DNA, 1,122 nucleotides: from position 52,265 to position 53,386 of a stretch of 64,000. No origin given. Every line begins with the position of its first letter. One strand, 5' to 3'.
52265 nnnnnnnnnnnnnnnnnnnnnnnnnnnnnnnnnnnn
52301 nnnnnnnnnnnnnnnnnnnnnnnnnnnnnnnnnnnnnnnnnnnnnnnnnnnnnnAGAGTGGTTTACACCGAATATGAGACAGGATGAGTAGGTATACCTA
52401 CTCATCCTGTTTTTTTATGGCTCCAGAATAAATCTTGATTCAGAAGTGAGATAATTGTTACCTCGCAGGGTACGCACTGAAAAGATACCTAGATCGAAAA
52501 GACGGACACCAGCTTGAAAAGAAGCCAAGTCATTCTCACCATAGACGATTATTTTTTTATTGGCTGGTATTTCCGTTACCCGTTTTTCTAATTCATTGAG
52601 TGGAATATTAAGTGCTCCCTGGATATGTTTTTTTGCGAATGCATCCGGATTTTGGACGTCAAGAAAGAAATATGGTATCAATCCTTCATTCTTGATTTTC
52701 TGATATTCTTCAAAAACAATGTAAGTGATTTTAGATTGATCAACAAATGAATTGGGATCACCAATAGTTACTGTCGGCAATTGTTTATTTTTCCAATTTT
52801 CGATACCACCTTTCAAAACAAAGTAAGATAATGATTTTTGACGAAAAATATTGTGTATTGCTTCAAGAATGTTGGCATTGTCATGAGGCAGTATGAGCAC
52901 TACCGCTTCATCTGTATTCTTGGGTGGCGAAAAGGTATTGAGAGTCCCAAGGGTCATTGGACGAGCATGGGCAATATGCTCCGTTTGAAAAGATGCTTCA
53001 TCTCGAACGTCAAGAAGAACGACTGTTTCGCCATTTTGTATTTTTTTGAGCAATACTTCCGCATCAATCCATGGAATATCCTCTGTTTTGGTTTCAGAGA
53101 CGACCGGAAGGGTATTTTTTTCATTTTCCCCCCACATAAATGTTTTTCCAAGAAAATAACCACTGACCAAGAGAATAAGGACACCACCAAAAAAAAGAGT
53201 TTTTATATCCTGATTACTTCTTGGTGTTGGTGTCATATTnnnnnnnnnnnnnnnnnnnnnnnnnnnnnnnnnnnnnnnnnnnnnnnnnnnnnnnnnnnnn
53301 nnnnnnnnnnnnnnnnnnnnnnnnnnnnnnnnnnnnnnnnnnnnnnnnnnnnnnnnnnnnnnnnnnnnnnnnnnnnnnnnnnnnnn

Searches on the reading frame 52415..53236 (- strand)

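Call 8: search_protein_families(library=pfam, proteins=[window:52415-53236:-], max_evalue=0.01)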
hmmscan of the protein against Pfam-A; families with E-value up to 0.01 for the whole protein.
window:52415-53236:- (273 aa): 1 family
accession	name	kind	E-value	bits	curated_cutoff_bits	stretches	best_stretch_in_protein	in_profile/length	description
PF00581.25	Rhodanese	-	6.4e-21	75.1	22.2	2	177-259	4-94/102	Rhodanese-like domain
